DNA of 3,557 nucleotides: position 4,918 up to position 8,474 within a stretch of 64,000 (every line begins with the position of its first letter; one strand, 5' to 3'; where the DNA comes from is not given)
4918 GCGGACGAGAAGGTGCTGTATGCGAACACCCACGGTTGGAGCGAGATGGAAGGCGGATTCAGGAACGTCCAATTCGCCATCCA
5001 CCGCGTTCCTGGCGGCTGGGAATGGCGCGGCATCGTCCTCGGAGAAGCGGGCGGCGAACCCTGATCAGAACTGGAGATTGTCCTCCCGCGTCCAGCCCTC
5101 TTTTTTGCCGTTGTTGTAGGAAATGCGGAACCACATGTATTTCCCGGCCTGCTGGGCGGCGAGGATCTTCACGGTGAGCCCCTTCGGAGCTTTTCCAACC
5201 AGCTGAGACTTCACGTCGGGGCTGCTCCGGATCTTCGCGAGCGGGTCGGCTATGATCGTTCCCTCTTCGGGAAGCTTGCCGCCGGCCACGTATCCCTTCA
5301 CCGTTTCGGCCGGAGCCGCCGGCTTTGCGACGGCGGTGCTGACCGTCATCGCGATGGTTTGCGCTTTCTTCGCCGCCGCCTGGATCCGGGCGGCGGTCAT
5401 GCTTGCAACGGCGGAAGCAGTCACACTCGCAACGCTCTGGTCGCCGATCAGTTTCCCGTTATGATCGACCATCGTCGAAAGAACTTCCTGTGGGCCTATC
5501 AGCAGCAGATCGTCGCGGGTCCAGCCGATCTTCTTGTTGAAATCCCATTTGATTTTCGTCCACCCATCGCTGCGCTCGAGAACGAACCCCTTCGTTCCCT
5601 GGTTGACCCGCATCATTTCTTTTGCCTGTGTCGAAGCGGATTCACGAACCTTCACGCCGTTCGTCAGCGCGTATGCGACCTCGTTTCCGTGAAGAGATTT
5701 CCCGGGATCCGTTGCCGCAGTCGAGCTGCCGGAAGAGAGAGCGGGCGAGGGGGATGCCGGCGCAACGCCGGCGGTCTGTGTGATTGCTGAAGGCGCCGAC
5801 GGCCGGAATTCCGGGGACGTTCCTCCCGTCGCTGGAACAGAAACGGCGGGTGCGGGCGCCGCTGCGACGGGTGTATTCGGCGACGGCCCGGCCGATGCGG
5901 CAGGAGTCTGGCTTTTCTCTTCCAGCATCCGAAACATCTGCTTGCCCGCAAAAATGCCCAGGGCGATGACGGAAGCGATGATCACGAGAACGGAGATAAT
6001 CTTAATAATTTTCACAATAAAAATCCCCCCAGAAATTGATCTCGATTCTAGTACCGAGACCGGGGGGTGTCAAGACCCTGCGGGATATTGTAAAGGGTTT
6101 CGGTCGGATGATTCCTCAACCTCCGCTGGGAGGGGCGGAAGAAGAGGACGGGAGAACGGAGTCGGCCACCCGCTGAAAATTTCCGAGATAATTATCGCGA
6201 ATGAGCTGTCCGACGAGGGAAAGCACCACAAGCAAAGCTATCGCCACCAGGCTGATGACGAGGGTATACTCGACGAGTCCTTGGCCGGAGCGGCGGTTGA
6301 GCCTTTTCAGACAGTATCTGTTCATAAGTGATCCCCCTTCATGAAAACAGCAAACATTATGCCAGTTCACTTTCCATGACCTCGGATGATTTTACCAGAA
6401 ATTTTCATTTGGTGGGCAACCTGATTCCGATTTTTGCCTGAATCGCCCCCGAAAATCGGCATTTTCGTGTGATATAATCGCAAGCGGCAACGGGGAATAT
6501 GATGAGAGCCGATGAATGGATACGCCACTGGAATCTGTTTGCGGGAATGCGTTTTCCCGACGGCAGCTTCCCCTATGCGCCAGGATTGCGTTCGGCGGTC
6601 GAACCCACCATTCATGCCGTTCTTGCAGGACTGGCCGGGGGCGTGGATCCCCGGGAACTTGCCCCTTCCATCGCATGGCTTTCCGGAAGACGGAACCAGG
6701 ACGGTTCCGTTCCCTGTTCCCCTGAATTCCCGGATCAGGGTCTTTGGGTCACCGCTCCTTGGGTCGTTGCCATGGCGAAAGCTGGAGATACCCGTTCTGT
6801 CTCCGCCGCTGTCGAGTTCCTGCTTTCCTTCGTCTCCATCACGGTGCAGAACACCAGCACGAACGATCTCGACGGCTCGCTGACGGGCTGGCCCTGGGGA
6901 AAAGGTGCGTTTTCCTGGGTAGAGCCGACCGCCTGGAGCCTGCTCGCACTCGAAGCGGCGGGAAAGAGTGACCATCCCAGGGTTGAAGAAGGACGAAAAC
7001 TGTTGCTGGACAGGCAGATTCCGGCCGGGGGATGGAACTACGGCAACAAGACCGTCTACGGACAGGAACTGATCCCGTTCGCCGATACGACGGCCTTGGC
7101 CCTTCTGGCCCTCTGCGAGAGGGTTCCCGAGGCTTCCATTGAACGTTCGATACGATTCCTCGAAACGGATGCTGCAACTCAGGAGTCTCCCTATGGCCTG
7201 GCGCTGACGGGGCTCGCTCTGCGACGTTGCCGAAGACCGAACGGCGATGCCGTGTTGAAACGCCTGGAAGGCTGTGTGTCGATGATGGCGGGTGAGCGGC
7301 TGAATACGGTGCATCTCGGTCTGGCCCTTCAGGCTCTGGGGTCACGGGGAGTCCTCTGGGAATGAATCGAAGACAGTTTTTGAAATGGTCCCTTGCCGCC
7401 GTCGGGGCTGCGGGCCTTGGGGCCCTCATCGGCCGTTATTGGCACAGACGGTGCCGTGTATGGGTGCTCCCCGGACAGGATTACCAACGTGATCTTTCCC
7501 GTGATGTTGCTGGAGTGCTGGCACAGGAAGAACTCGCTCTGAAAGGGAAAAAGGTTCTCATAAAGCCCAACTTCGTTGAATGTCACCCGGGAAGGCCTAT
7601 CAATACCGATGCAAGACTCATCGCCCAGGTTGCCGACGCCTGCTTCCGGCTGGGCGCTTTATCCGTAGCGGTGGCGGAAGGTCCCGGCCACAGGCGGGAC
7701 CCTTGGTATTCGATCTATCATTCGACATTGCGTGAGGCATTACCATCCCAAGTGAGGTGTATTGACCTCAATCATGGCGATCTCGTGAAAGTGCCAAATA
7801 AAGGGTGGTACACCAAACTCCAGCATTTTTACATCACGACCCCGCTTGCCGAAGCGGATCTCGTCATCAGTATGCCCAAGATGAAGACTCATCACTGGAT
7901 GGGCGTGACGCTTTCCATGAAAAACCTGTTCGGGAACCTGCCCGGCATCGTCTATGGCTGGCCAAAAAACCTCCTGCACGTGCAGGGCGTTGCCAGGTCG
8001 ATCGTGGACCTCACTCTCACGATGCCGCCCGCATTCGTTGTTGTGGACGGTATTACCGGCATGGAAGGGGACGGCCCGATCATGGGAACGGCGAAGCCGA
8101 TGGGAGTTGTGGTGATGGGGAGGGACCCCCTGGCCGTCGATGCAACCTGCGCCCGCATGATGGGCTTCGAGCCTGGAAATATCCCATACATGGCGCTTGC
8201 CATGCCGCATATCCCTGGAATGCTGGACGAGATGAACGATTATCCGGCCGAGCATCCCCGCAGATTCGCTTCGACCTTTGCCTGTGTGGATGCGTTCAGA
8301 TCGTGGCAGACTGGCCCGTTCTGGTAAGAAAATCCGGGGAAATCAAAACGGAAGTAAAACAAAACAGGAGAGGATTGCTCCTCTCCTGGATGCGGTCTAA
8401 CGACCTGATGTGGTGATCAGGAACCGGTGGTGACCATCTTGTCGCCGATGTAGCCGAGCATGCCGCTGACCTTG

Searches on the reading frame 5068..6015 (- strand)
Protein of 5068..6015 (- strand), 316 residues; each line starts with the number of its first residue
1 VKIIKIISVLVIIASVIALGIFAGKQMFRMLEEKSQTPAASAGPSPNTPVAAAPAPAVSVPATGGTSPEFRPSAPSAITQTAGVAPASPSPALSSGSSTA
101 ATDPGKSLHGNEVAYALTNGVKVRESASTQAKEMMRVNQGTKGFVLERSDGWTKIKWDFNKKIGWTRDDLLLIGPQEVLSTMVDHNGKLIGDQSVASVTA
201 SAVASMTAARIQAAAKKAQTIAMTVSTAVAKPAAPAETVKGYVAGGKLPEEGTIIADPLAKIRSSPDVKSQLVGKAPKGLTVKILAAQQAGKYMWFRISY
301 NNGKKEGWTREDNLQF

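Call 64: search_protein_families(library=pfam, proteins=[window:5068-6015:-], max_evalue=0.001)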
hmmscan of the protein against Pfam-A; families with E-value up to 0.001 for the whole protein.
window:5068-6015:- (316 aa): 2 families
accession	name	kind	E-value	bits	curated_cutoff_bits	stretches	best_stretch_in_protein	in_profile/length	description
PF08239.17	SH3_3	-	1.3e-16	60.9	27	2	261-313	4-52/54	Bacterial SH3 domain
PF13457.12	GW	-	4.1e-05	24.6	21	0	275-314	37-75/76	GW (Gly-Tryp) dipeptide domain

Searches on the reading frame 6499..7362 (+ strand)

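Call 64: search_protein_families(library=pfam, proteins=[window:6499-7362:+], max_evalue=0.001)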
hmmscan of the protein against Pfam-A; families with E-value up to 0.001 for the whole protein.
window:6499-7362:+ (288 aa): 1 family
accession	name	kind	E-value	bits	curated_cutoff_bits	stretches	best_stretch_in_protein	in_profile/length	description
PF13243.12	SQHop_cyclase_C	-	7.3e-06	25.7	26.1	1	142-185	247-290/319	Squalene-hopene cyclase C-terminal domain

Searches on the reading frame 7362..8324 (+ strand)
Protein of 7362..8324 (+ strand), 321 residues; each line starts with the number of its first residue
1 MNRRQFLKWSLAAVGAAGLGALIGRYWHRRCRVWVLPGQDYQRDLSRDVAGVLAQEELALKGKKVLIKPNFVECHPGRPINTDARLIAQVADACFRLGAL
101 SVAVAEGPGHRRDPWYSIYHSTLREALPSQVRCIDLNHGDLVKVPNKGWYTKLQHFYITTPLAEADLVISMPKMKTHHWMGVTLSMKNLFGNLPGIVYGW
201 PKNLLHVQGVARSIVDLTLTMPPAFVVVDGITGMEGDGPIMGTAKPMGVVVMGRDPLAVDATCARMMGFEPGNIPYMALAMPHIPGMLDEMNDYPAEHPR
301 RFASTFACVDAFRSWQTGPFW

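Call 64: search_protein_families(library=pfam, proteins=[window:7362-8324:+], max_evalue=0.001)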
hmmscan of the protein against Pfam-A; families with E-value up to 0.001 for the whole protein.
window:7362-8324:+ (321 aa): 2 families
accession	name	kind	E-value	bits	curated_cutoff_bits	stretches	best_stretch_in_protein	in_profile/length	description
PF04015.17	DUF362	-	1.3e-46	159.6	24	1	65-265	1-200/200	Domain of unknown function (DUF362)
PF10518.14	TAT_signal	-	1.1e-06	28.7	22.7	1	1-20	2-21/21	TAT (twin-arginine translocation) pathway signal sequence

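Call 82: search_protein_families(library=ncbifam, proteins=[window:7362-8324:+], max_evalue=0.00001)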
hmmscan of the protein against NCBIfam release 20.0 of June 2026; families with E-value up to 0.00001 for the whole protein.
window:7362-8324:+ (321 aa): 1 family
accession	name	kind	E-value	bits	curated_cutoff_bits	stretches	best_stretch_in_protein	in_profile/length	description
NF052623.1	Npun_F2552_fam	equivalog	9.4e-24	84.4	500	1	58-282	33-254/314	Npun_F2552 family protein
